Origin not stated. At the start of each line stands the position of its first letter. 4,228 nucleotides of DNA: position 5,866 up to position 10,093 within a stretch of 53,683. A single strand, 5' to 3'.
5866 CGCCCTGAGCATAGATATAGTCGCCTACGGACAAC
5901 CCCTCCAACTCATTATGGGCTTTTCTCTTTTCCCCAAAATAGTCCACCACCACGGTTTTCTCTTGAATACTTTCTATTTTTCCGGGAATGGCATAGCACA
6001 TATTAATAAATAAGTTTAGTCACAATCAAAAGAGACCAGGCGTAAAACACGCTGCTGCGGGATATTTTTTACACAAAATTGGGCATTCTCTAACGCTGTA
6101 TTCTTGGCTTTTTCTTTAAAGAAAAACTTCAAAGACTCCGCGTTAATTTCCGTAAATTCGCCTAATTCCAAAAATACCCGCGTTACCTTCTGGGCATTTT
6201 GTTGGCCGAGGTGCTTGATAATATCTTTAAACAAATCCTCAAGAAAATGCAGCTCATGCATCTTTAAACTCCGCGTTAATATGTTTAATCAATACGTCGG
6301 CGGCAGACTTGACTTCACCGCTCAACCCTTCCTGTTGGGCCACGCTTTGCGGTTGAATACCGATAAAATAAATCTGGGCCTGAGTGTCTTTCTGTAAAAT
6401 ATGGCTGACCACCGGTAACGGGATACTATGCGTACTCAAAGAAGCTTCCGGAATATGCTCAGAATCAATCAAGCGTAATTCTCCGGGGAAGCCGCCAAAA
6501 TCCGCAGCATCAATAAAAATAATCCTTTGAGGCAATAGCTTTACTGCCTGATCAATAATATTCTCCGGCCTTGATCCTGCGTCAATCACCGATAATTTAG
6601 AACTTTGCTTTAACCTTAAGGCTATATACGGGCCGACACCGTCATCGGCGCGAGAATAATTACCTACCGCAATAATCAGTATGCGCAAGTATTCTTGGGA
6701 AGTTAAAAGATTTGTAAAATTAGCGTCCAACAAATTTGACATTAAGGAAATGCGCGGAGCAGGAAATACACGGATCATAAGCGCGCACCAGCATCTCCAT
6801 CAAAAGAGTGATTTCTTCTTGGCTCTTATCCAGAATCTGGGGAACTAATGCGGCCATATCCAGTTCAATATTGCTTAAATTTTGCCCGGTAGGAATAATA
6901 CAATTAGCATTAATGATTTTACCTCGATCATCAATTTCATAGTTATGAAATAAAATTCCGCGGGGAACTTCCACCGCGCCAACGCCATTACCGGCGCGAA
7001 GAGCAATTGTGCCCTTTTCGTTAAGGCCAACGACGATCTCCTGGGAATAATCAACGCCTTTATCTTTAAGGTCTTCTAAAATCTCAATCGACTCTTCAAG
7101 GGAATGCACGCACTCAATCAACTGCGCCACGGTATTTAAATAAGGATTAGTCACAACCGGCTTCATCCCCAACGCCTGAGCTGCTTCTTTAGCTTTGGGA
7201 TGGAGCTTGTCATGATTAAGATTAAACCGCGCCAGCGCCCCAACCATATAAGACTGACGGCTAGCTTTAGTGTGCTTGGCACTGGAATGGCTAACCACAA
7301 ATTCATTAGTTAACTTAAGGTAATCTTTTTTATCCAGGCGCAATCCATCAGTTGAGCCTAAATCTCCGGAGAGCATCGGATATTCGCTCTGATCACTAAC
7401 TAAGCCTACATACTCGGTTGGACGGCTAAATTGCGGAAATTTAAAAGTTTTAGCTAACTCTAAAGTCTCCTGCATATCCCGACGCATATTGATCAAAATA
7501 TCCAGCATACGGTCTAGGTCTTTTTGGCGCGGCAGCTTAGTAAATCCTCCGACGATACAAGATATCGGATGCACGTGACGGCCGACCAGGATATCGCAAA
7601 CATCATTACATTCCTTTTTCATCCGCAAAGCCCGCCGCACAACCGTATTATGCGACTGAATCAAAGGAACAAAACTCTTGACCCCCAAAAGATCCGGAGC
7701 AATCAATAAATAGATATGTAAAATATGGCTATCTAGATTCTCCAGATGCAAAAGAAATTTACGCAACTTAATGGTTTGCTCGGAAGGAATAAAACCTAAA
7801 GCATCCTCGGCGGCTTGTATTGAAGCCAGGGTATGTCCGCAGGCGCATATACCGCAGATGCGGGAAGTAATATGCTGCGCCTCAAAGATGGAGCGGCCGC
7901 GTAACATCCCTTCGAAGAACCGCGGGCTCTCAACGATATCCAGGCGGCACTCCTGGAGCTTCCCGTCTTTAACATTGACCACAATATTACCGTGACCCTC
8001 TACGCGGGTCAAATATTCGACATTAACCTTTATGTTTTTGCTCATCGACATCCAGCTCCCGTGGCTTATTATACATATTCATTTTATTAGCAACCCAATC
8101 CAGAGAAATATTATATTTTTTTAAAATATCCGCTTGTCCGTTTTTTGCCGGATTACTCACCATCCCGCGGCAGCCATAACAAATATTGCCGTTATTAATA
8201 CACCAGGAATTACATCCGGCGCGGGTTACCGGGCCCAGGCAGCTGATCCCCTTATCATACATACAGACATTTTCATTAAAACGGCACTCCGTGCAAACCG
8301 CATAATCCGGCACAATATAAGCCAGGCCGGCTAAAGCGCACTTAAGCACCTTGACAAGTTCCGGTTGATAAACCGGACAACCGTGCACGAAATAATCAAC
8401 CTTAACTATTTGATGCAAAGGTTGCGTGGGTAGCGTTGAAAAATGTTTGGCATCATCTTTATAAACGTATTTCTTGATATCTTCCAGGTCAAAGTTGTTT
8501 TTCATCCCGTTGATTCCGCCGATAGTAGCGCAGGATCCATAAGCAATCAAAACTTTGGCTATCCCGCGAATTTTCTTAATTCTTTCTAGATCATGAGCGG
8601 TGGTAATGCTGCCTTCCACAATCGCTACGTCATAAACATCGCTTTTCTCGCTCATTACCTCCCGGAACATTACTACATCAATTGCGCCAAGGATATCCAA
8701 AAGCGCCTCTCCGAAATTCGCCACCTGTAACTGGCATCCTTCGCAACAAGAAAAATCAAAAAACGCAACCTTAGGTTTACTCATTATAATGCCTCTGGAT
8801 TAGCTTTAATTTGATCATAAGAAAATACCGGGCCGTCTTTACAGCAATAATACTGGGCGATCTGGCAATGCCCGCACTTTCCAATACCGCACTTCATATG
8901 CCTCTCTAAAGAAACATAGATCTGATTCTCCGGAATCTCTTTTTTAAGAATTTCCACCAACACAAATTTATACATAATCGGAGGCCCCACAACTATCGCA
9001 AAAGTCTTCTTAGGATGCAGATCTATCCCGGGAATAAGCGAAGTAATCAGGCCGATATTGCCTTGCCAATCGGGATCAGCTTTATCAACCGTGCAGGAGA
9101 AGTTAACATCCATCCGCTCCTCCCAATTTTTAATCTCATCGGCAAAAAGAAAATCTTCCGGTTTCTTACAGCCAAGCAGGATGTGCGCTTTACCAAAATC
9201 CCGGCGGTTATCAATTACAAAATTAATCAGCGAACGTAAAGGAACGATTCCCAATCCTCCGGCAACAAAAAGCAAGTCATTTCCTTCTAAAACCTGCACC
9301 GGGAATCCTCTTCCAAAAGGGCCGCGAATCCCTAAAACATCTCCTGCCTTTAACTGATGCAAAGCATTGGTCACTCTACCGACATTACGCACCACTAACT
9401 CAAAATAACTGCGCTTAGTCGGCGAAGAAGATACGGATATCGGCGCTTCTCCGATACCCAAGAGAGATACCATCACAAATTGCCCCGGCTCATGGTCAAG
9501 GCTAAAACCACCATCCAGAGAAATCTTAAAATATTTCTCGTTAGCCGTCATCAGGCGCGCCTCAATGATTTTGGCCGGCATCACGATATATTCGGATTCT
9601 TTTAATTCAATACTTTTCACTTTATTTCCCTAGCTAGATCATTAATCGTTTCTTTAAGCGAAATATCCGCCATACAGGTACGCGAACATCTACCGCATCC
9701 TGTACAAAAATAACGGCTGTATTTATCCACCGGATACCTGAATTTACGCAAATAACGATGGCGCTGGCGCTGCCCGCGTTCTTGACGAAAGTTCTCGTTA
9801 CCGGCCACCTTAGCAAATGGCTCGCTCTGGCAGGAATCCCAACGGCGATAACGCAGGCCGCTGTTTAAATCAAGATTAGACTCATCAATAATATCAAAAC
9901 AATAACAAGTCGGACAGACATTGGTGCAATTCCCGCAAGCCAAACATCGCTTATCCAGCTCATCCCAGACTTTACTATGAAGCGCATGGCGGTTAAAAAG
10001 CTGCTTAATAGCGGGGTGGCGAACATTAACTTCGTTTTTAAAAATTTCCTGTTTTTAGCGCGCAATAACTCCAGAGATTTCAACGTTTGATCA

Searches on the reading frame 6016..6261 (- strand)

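Call 3: search_protein_families(library=pfam, proteins=[window:6016-6261:-], max_evalue=0.01)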
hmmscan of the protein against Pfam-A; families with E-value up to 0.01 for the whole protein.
window:6016-6261:- (81 aa): 1 family
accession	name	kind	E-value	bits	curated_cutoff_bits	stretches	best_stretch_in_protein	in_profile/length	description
PF01155.25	HypA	-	4.3e-13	49.7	28.9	1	1-70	1-70/112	Hydrogenase/urease nickel incorporation, metallochaperone, hypA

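Call 4: search_protein_families(library=ncbifam, proteins=[window:6016-6261:-], max_evalue=0.01)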
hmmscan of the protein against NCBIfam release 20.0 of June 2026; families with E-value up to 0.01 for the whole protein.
window:6016-6261:- (81 aa): 5 families
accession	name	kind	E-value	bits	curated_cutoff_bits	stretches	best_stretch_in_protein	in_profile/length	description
NF001976.0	PRK00762.1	equivalog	4.6e-13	49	146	1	1-69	1-69/124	hydrogenase maturation nickel metallochaperone HypA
TIGR00100.1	hypA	equivalog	1.1e-12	48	88.1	1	1-69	1-69/116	hydrogenase maturation nickel metallochaperone HypA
NF003008.0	PRK03824.1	equivalog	1.3e-07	31.6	125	1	1-66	1-66/135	hydrogenase nickel incorporation protein HypA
NF002979.0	PRK03681.1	subfamily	1.1e-05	25.6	121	1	1-65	1-65/116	hydrogenase/urease nickel incorporation protein HypA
NF009046.0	PRK12380.1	subfamily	2.6e-05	24.5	113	1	1-70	1-70/113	hydrogenase/urease nickel incorporation protein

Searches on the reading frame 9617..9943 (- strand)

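Call 7: search_protein_families(library=pfam, proteins=[window:9617-9943:-], max_evalue=0.00001)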
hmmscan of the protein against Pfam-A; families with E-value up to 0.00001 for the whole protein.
window:9617-9943:- (108 aa): 1 family
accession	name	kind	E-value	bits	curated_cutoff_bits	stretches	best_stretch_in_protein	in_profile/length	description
PF17179.9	Fer4_22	-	4.7e-30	104.7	27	1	1-94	3-95/95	4Fe-4S dicluster domain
